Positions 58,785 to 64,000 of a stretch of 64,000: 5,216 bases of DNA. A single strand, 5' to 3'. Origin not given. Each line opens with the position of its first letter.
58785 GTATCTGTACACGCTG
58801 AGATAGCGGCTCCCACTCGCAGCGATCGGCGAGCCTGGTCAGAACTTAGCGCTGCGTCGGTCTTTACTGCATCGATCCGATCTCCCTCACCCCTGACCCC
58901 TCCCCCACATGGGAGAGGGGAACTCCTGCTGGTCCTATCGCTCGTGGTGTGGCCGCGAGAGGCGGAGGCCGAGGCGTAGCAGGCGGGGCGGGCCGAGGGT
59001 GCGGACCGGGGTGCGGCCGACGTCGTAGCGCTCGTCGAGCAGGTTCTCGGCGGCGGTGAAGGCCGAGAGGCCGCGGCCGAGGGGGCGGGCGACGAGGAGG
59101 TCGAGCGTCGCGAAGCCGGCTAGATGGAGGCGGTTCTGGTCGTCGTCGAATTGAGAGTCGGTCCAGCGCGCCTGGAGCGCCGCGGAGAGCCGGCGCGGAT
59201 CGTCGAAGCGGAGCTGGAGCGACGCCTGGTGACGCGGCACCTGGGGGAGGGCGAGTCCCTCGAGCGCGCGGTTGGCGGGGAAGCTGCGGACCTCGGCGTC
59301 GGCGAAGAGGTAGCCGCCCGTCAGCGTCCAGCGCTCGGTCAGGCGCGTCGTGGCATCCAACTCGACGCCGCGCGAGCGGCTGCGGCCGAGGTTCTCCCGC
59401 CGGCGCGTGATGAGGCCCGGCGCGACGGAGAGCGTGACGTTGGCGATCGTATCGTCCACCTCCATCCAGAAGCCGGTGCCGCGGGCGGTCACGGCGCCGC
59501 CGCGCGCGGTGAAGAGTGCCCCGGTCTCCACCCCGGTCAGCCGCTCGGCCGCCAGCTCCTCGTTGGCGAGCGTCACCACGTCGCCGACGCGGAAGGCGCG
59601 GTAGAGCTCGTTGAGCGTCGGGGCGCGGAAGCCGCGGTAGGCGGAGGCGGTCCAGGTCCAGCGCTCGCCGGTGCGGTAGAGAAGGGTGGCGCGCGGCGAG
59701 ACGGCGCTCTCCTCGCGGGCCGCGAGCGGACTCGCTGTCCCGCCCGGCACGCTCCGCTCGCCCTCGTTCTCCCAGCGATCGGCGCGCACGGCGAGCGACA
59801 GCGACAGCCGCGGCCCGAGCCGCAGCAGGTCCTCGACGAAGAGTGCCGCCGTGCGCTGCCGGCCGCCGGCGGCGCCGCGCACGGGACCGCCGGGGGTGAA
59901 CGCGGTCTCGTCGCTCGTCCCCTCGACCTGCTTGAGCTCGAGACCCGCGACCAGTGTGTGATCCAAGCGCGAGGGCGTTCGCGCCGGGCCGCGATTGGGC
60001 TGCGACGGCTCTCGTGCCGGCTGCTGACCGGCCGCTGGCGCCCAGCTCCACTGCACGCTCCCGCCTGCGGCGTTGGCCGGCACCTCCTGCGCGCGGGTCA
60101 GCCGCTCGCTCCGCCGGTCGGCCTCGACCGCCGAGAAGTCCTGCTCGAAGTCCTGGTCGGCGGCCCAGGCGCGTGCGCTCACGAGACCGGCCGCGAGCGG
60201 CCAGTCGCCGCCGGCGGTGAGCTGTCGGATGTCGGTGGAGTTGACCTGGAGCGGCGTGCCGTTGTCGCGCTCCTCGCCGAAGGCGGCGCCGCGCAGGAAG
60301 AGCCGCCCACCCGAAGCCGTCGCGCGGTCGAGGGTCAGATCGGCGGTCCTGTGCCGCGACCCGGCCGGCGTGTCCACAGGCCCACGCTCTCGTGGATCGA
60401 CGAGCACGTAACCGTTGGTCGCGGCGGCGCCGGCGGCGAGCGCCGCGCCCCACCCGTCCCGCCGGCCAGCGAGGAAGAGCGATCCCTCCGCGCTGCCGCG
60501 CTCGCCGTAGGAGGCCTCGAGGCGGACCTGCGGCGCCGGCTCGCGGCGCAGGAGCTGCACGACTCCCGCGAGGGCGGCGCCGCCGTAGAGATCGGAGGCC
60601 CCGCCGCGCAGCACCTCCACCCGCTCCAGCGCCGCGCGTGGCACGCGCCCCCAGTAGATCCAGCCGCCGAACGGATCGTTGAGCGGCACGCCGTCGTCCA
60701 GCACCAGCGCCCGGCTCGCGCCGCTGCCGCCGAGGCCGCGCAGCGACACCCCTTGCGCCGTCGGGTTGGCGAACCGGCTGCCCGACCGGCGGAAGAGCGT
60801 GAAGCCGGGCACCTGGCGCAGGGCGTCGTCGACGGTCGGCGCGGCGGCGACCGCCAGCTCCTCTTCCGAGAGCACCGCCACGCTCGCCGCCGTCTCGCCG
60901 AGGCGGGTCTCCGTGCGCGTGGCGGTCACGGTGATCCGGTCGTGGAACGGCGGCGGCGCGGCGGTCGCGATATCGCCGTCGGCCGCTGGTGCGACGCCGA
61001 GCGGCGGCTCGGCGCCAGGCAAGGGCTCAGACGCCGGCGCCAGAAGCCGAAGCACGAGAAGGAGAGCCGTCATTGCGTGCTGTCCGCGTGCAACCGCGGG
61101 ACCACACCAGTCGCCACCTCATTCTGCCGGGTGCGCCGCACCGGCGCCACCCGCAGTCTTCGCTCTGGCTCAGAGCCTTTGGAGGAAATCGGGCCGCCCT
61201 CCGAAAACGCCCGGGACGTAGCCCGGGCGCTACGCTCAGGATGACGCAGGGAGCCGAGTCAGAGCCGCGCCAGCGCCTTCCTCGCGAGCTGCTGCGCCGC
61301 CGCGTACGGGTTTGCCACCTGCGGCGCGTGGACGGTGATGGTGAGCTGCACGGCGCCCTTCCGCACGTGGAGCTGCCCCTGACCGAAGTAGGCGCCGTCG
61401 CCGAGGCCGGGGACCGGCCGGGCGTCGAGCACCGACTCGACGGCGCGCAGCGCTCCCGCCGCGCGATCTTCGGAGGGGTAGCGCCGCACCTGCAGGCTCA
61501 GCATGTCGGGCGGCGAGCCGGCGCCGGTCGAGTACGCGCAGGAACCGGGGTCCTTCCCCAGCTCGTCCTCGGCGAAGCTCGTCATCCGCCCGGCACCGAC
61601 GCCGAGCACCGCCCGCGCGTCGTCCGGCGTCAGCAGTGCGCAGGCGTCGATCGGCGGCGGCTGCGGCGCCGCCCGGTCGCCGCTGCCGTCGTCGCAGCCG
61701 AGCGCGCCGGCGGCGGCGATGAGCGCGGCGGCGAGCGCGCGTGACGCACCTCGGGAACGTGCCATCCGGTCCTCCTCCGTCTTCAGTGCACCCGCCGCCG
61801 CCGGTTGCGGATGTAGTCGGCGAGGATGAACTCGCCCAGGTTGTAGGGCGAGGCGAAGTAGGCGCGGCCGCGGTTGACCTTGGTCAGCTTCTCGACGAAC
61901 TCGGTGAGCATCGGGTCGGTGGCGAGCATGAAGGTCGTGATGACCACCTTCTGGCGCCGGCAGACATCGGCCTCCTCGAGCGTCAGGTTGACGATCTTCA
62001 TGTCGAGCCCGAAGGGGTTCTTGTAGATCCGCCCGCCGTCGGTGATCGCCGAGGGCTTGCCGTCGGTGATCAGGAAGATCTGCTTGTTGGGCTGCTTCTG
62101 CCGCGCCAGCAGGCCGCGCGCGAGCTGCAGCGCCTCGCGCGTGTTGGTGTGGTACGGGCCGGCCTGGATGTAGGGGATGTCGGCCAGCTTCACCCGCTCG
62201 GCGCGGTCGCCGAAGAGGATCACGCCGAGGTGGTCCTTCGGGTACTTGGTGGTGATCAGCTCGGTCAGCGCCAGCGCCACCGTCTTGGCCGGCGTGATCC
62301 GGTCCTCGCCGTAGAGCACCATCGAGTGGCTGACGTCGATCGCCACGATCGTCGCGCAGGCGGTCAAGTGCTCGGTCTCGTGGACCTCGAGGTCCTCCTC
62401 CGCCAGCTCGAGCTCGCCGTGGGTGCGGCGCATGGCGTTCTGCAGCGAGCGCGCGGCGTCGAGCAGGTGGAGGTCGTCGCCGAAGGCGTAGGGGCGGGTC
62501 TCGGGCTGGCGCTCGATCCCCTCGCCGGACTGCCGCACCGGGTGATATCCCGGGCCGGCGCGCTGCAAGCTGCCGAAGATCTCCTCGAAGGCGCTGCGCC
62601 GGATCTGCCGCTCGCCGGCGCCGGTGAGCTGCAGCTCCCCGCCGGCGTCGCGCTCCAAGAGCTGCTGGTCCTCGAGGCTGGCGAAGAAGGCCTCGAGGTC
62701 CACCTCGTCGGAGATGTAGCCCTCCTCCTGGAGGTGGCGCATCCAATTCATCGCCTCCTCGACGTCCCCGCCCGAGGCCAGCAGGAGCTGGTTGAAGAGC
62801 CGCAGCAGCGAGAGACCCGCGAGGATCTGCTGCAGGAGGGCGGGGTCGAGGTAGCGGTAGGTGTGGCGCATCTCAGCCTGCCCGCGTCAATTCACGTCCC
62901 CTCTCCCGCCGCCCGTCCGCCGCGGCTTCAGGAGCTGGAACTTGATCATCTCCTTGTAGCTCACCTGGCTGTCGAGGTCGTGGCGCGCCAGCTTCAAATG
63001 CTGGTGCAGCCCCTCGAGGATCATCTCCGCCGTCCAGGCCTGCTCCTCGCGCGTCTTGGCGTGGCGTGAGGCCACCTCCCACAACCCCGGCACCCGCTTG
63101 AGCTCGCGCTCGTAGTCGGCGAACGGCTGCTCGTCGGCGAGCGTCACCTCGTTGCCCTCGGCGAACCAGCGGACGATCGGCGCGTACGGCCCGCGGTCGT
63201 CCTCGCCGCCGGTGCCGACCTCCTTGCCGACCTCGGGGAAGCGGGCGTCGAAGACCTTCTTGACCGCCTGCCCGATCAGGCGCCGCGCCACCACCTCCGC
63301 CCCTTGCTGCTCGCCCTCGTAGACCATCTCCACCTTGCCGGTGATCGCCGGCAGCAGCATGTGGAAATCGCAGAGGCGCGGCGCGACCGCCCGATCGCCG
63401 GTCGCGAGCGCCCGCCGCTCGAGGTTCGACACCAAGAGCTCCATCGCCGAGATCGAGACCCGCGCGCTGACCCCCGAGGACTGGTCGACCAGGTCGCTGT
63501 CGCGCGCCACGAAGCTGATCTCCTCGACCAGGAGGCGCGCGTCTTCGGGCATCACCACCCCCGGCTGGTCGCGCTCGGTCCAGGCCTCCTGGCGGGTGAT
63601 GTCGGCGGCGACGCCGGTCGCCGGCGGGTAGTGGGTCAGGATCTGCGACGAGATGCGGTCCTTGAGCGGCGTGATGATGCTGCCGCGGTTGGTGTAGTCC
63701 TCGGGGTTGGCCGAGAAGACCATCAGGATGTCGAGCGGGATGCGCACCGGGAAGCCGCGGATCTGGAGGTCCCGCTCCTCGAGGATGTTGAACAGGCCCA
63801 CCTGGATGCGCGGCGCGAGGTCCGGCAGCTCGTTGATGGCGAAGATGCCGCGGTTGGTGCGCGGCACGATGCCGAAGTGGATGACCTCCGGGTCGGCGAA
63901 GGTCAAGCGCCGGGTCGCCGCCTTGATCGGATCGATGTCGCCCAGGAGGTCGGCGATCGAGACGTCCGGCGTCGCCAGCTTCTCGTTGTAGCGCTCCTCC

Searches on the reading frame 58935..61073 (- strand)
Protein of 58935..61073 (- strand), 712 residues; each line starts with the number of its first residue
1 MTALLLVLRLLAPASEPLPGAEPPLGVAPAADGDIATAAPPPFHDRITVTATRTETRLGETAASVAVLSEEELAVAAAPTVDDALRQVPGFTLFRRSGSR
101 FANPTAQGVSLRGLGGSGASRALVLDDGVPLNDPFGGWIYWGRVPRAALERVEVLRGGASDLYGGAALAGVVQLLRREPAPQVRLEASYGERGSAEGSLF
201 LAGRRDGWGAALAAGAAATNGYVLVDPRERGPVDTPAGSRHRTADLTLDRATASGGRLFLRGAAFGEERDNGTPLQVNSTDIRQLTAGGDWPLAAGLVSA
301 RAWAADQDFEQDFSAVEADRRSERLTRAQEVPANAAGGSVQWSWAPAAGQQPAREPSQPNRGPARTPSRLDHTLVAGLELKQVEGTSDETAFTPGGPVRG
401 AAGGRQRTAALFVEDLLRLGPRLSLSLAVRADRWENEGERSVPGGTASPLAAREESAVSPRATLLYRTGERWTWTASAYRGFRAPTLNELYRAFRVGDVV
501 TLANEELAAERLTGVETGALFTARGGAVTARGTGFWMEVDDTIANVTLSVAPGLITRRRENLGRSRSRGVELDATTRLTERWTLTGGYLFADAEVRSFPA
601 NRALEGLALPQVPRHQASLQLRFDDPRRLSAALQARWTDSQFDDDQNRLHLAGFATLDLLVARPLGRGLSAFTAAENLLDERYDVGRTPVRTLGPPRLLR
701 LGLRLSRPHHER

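Call 8: search_protein_families(library=pfam, proteins=[window:58935-61073:-], max_evalue=0.001)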
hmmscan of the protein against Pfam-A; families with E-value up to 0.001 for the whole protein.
window:58935-61073:- (712 aa): 2 families
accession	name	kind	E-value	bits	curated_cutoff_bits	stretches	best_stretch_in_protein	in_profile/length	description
PF00593.30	TonB_dep_Rec_b-barrel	-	4.6e-44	152.4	27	1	290-678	50-436/436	TonB dependent receptor-like, beta-barrel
PF07715.20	Plug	-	7.1e-22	78.4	23.9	1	60-171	4-107/107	TonB-dependent Receptor Plug Domain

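Call 43: find_encoding_contigs(protein=window:58935-61073:-, flank=10000, max_places=3)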
Protein window:58935-61073:- (712 aa): no gene with exactly this product is on record in the collection.

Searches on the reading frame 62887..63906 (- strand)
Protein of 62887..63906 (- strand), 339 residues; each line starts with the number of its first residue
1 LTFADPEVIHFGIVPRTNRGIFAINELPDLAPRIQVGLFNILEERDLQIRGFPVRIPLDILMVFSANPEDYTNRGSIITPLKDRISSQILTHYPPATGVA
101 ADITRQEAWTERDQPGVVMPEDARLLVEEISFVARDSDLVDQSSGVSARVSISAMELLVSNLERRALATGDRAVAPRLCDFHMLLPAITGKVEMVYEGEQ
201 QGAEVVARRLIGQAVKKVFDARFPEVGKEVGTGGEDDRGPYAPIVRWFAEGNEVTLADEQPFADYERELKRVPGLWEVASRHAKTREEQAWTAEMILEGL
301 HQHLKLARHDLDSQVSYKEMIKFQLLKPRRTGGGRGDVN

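Call 48: search_protein_families(library=pfam, proteins=[window:62887-63906:-], max_evalue=0.01)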
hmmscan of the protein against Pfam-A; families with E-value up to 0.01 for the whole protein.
window:62887-63906:- (339 aa): 1 family
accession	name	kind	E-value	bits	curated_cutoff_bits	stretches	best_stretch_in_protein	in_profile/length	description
PF00158.32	Sigma54_activat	-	0.005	17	20.2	1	10-67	85-142/168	Sigma-54 interaction domain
